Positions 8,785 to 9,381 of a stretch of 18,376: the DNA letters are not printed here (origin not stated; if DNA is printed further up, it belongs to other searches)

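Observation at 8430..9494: AT-rich, translationally coupled three-gene cassette led by a NucS-like PD-(D/E)xK nuclease: candidate uncharacterised conflict/defence module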

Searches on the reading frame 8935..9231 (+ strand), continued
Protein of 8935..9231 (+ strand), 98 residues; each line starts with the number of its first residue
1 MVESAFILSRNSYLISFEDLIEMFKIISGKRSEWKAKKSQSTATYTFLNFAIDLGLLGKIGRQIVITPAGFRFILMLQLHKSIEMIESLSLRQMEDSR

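Call 36: search_protein_families(library=pfam, proteins=[L024:3924-6845:+, L028:1240-4359:+, L029:4494-6632:+, L032:114-1613:+, L020:5391-7040:+, L010:6484-7251:+, L017:5894-7183:+, L030:2649-4685:+, L022:6667-7227:+, L034:1583-2791:-], max_evalue=0.001)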
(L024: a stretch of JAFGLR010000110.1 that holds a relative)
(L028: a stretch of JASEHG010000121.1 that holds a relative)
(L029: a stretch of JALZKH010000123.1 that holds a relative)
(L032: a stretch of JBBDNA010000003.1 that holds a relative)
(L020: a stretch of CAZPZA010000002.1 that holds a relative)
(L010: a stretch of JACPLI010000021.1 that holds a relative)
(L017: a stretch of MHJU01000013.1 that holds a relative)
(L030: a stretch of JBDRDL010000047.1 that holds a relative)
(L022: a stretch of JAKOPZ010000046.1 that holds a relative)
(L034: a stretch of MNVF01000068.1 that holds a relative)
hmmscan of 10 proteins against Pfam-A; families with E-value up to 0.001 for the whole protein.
L024:3924-6845:+ (973 aa): 5 families
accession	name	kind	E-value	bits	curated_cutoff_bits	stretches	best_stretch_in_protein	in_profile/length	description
PF07517.20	SecA_DEAD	-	1.1e-119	399.5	24.6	1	9-506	7-290/290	SecA DEAD-like domain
PF21090.3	P-loop_SecA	-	1.5e-80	270.1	27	1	521-708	1-204/205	SecA P-loop domain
PF07516.18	SecA_SW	-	5e-47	161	26.7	1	711-919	1-199/200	SecA Wing and Scaffold domain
PF01043.26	SecA_PP_bind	-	2.9e-26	92.6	23.5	1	348-462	13-110/110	SecA preprotein cross-linking domain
PF02810.21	SEC-C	-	5.5e-10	39.4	20.4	1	955-973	1-19/19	SEC-C motif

L028:1240-4359:+ (1039 aa): 2 families
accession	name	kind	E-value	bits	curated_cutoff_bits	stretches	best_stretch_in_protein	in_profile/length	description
PF00873.25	ACR_tran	-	4e-283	942.3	28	1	4-1009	2-1020/1021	AcrB/AcrD/AcrF family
PF03176.21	MMPL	-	1.5e-15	57.4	20.5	2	809-1022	92-315/333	MMPL family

L029:4494-6632:+ (712 aa): 3 families
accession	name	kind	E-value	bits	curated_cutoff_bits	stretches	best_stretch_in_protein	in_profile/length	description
PF10459.15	Peptidase_S46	-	4.3e-186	621.1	22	1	29-699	1-697/698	Peptidase S46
PF13365.12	Trypsin_2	-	2.3e-07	32.1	27.6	0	627-651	120-144/144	Trypsin-like peptidase domain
PF00089.32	Trypsin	-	0.00028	21.2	20.6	0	619-662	162-205/220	Trypsin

L032:114-1613:+ (499 aa): 3 families
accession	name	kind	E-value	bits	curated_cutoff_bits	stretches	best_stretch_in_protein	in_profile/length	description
PF14863.12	Alkyl_sulf_dimr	-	2e-20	74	26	1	357-491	4-136/139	Alkyl sulfatase dimerisation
PF00753.33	Lactamase_B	-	8.7e-18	65.4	22.7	1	113-317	4-196/196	Metallo-beta-lactamase superfamily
PF12706.13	Lactamase_B_2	-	1.2e-05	25.5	27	1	128-199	4-73/200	Beta-lactamase superfamily domain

L020:5391-7040:+ (549 aa): 2 families
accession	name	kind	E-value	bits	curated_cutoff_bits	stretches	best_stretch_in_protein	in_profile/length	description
PF10131.15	PTPS_related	-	2.1e-13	50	26.4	1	71-383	4-300/621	6-pyruvoyl-tetrahydropterin synthase related domain; membrane protein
PF09586.16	YfhO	-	9.8e-08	31.3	28.5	0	440-516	755-829/835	Bacterial membrane protein YfhO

L010:6484-7251:+ (255 aa): 6 families
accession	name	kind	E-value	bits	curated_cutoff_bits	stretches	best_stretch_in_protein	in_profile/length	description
PF00717.28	Peptidase_S24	-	3.2e-31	107.9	23.3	1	113-228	1-115/116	Peptidase S24-like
PF01726.22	LexA_DNA_bind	-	3.4e-17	62.4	23.7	1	39-99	4-65/65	LexA DNA binding domain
PF09339.16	HTH_IclR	-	6.4e-05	23.1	22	1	64-92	22-50/52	IclR helix-turn-helix domain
PF00392.27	GntR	-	0.00018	21.5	27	1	52-97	16-61/64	Bacterial regulatory proteins, gntR family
PF01325.25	Fe_dep_repress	-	0.00061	20.4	26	0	55-97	17-59/60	Iron dependent repressor, N-terminal DNA binding domain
PF01022.26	HTH_5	-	0.00071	19.8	22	0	65-92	20-47/47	Bacterial regulatory protein, arsR family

L017:5894-7183:+ (429 aa): 1 family
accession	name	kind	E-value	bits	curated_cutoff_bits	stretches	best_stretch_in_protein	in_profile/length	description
PF00374.24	NiFeSe_Hases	-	1.9e-30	106.7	25.8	2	47-132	7-92/508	Nickel-dependent hydrogenase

L030:2649-4685:+ (678 aa): 9 families
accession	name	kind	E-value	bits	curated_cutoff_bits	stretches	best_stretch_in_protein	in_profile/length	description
PF00493.29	MCM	-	1.4e-86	289.7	23.3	1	266-488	1-223/224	MCM P-loop domain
PF17207.9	MCM_OB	-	2.4e-34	118.2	24.8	1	103-229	2-125/126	MCM OB domain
PF17855.7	MCM_lid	-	8.1e-25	87.6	27.4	1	502-587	1-86/87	MCM AAA-lid domain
PF01078.27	Mg_chelatase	-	2.2e-09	37.4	20.3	1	375-441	93-159/207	Magnesium chelatase, subunit ChlI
PF14551.11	MCM_N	-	5.2e-08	33.7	24.9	1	16-78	3-72/95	MCM N-terminal domain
PF07728.20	AAA_5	-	2.1e-06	28.2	22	1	324-445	1-126/139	AAA domain (dynein-related subfamily)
PF21120.3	MCM_WH_arc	-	2.2e-05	24.9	26.1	1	615-672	1-60/63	Archaeal MCM, winged-helix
PF21100.3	MCM_C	-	3.3e-05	24.1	27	1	612-678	2-64/64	MCM protein C-terminal winged helix-turn-helix domain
PF13191.12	AAA_16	-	0.00021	22.3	32.6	0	322-367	23-73/167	AAA ATPase domain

L022:6667-7227:+ (186 aa): 1 family
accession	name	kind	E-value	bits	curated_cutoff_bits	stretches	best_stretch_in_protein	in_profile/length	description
PF12867.12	DinB_2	-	7e-05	23.7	24.8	1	33-180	1-128/128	DinB superfamily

L034:1583-2791:- (402 aa): 0 families

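Call 38: search_solved_structures(query=A2, max_evalue=10, show_alignments=2)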
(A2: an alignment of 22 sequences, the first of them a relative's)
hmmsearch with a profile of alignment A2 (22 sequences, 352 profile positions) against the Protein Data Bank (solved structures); distinct sequences matched with E-value up to 10: 15.
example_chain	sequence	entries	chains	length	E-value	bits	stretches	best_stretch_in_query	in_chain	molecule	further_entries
1r7j_A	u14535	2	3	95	0.013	18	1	159-234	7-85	Conserved hypothetical protein Sso10a | Sso10a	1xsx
1y0u_A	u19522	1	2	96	0.02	17.3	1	163-217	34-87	arsenical resistance operon repressor, putative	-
3hrs_A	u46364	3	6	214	0.067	15.6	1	166-224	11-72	Metalloregulator ScaR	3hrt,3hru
2p8t_A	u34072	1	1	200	0.13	14.7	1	169-218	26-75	Hypothetical protein PH0730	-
3f6v_A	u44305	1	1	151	0.13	14.7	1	164-208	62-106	Possible transcriptional regulator, ArsR family protein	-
6cdb_A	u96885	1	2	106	0.14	14.6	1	164-216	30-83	ArsR family transcriptional regulator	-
6cda_A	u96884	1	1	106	0.17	14.3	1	164-216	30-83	ArsR family transcriptional regulator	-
2d1h_A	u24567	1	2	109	0.21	14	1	166-208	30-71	109aa long hypothetical transcriptional regulator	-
1r22_A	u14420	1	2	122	0.29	13.5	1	164-217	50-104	Transcriptional repressor smtB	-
1r1u_A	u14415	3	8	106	0.33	13.3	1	164-216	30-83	repressor protein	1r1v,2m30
2kjb_A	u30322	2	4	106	0.33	13.3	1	164-216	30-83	CzrA protein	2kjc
7trv_A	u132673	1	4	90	0.47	12.8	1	184-239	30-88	LysR-family transcriptional regulatory protein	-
7mfu_B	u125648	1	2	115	0.53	12.7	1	270-311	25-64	Synthetic Nanobody #14 (Sb14)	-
2lkp_A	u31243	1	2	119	0.54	12.6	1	165-205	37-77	HTH-type transcriptional regulator NmtR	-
1r1t_A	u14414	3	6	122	0.63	12.4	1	164-216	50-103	Transcriptional repressor smtB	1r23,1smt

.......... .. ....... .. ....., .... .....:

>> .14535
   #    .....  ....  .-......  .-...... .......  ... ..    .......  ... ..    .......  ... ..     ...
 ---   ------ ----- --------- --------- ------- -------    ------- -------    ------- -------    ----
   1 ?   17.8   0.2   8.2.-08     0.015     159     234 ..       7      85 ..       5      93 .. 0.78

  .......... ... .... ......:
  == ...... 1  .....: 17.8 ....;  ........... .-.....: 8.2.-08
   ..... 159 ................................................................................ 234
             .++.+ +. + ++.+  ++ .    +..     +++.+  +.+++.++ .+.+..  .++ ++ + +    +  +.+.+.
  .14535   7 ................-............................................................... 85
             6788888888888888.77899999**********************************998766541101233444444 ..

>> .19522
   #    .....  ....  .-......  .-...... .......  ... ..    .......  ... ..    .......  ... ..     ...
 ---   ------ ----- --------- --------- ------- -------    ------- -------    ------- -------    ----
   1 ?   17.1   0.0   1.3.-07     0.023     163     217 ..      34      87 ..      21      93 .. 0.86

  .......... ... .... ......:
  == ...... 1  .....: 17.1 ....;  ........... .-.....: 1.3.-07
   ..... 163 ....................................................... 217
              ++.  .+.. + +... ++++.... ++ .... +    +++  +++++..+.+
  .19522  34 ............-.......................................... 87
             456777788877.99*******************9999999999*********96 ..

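Call 48: search_dna_similar(query=L016:2068-3123:+, collection=plasmids, mode=protein, max_evalue=0.001, max_rows=15)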
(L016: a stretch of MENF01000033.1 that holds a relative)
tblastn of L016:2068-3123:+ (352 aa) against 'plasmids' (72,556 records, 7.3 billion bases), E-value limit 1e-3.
Records with a match: 1; places in all: 1; records where one place covers at least 80% of the query: 1.
Best place of each record, by identity: <60% 1.
By first word of the organism name: Halobaculum 1.
By predicted mobility (MOB-suite, as given by PLSDB): non-mobilizable 1.
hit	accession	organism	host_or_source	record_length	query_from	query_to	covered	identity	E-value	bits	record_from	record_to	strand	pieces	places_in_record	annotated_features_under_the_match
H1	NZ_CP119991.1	Halobaculum marinum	cell culture,sediment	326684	1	351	100%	22.3%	1e-20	100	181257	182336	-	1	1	hypothetical protein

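Call 49: search_dna_similar(query=L016:2068-3123:+, collection=phages, mode=protein, max_evalue=0.001, max_rows=15)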
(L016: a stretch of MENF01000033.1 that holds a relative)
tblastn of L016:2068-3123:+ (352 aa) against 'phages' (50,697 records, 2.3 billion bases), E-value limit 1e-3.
No match.

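Call 50: get_annotated_region(hit=H1, flank=5000)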
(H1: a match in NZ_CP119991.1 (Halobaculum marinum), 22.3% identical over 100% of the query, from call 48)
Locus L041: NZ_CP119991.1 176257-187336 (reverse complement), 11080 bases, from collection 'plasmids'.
description: Halobaculum sp. DT55 plasmid unnamed2, complete sequence
organism: Halobaculum marinum (NCBI taxid 3031996)
taxonomy: Archaea; Euryarchaeota; Halobacteria; Halobacteriales; Haloferacaceae; Halobaculum; Halobaculum marinum
host: -; source: cell culture,sediment; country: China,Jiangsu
typing (MOB-suite, as given by PLSDB): non-mobilizable
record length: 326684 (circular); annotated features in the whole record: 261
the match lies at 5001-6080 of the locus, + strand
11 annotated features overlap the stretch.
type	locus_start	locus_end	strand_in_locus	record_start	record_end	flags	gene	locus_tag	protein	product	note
CDS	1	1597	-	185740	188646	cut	-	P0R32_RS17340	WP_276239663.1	queuine tRNA-ribosyltransferase tRNA-guanine transglycosylase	-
CDS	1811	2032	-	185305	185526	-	-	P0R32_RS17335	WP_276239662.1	hypothetical protein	-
CDS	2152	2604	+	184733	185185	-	-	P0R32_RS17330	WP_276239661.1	6-pyruvoyl tetrahydropterin synthase family protein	-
CDS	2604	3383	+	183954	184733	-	-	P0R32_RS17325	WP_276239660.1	7-carboxy-7-deazaguanine synthase QueE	-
CDS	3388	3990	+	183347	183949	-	folE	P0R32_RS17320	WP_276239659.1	GTP cyclohydrolase I FolE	-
CDS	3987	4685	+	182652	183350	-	queC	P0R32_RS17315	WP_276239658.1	7-cyano-7-deazaguanine synthase QueC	GO:0008616 - queuosine biosynthetic process [Evidence IEA]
CDS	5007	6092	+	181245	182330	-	-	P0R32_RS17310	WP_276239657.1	hypothetical protein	-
CDS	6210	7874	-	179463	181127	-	-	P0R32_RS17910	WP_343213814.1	PD-(D/E)XK nuclease family protein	-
CDS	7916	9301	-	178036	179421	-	-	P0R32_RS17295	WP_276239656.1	ATP-dependent helicase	-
CDS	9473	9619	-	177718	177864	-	-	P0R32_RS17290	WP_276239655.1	hypothetical protein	-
CDS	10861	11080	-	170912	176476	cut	-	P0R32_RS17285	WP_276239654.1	DEAD/DEAH box helicase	-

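Call 63: predict_structure(alignment_id=A5)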
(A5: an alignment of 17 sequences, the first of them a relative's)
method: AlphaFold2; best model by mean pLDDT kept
length: 145 residues; sequences in the alignment: 17
mean_pLDDT: 75.6   pTM: 0.64
mean pLDDT of the five models: 75.6, 74.8, 73.5, 72.1, 71.3
residues with pLDDT >= 90: 16; 70-90: 87; 50-70: 35; < 50: 7
segments of 3 or more residues with pLDDT < 50: 81-86
pLDDT, mean of each block of 10 residues (from residue 1): 66 61 76 69 81 89 89 65 53 82 90 91 80 74 59
secondary structure, 60 per line:
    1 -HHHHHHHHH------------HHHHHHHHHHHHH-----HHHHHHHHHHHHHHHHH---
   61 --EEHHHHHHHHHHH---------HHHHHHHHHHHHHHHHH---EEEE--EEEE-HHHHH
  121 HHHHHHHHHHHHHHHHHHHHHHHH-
elements in order: H2-10 H23-35 H41-57 H65-75 H85-101 E105-108 E111-114 H116-144

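Call 66: fold_search(model_id=the predicted structure, library=pdb)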
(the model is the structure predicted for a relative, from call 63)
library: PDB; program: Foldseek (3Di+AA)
matches with E <= 10: 561; with E <= 0.001: 0
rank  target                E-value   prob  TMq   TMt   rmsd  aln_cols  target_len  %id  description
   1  1bja_A                5.0e-02  1.00  0.44  0.63   4.2       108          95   15  ACTIVATION DOMAIN OF THE PHAGE T4 TRANSCRIPTION FACTOR MOTA (released 1998-11-04)
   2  8hkx_S19E             8.0e-02  0.90  0.44  0.43  12.3       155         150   19  Cryo-EM Structures and Translocation Mechanism of Crenarchaeota Ribosome (released 2023-08-16)
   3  5y2v_B                1.3e-01  0.84  0.35  0.19   5.7       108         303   13  Strcutrue of the full-length CcmR complexed with 2-OG from Synechocystis PCC6803 (released 2017-12-27)
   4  3euh_D                1.6e-01  0.82  0.42  0.34   8.3       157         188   18  Crystal Structure of the MukE-MukF Complex (released 2009-01-20)
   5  2hr3_B                1.7e-01  0.99  0.51  0.54   8.9       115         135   10  Crystal structure of putative transcriptional regulator protein from Pseudomonas aeruginosa PA01 at 2.4 A resolution (released 2006-09-19)
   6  2fa5_A                1.7e-01  0.63  0.35  0.36  12.8       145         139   11  The crystal structure of an unliganded multiple antibiotic-resistance repressor (MarR) from Xanthomonas campestris (released 2006-11-14)
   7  3euh_B                1.8e-01  0.96  0.44  0.21   5.9       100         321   17  Crystal Structure of the MukE-MukF Complex (released 2009-01-20)
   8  3hif_A                1.8e-01  0.77  0.35  0.26   5.7       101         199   13  The crystal structure of apo wild type CAP at 3.6 A resolution. (released 2009-09-08)
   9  8ejv_B                2.4e-01  0.94  0.37  0.22   4.9        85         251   12  The crystal structure of Pseudomonas putida PcaR in complex with succinate (released 2024-03-20)
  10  8ejv_A                2.4e-01  0.94  0.40  0.24   7.6        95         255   12  The crystal structure of Pseudomonas putida PcaR in complex with succinate (released 2024-03-20)
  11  7kfo                  2.5e-01  0.82  0.43  0.46  10.0       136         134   16  Crystal structure of the MarR family transcriptional regulator from Variovorax paradoxus bound to Indole 3 acetic acid (released 2021-11-10)
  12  9gm7_D                2.5e-01  0.82  0.44  0.24   9.2       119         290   19  MukBEF in a nucleotide-bound state with open neck gate (monomer) (released 2025-03-26)
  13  8tjj_B                2.5e-01  0.82  0.34  0.17   5.6        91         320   19  SAM-dependent methyltransferase RedM bound to SAM (released 2023-12-13)
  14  8e4v_MODEL_1_A        2.7e-01  0.98  0.39  0.62   2.7        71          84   15  Solution structure of the WH domain of MORF (released 2023-05-10)
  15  1tqi                  2.7e-01  0.97  0.45  0.26   3.5       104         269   16  Crystal Structure of A. Fulgidus Rio2 Serine Protein Kinase (released 2004-09-28)
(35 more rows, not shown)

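Call 67: list_cluster_members(proteins=[L016:2068-3123:+, L005:7224-8291:+, L007:3980-5035:+, L013:7224-8288:+, L015:7224-8279:+, L018:7224-8273:+, L011:7224-8279:+, L016:3318-3866:+, L005:8294-8524:+, L016:1230-2084:+])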
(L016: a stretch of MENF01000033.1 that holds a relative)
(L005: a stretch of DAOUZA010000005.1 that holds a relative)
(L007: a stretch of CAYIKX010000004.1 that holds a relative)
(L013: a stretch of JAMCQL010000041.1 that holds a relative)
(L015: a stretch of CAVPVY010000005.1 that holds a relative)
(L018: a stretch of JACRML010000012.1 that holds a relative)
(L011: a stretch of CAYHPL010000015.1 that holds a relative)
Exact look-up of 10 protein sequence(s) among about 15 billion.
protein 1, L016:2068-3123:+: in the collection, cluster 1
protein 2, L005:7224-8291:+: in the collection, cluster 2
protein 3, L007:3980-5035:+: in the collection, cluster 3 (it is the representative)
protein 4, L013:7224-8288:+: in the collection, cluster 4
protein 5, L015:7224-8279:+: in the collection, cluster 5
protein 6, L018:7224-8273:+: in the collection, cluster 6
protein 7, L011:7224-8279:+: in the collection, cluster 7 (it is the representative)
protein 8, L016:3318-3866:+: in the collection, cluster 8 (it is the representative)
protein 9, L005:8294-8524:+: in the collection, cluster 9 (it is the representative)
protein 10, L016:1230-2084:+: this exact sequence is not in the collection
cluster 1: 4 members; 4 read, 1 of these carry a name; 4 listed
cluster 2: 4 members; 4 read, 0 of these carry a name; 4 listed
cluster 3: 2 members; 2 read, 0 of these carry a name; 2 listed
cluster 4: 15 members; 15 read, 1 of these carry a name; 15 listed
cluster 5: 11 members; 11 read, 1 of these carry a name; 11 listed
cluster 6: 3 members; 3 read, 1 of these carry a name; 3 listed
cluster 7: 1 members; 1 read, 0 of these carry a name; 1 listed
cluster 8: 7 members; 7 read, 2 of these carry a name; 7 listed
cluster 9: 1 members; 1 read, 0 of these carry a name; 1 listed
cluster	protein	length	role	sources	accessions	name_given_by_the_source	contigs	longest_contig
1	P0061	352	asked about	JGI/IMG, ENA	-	-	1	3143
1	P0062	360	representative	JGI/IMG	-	-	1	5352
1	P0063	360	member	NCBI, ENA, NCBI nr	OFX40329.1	MAG: hypothetical protein A2X08_07685 [Bacteroidetes bacterium GWA2_32_17]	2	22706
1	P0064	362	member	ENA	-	-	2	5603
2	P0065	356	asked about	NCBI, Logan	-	-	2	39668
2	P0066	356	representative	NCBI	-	-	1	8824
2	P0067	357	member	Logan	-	-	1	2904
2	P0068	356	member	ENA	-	-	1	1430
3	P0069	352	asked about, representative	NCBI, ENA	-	-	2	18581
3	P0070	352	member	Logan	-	-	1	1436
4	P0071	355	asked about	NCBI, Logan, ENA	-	-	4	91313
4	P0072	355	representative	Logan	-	-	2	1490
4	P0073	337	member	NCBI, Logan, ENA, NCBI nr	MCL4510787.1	MAG: hypothetical protein M1470_06935 [Bacteroidetes bacterium] | hypothetical protein [Bacteroidota bacterium]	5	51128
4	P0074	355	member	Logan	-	-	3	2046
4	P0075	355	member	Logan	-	-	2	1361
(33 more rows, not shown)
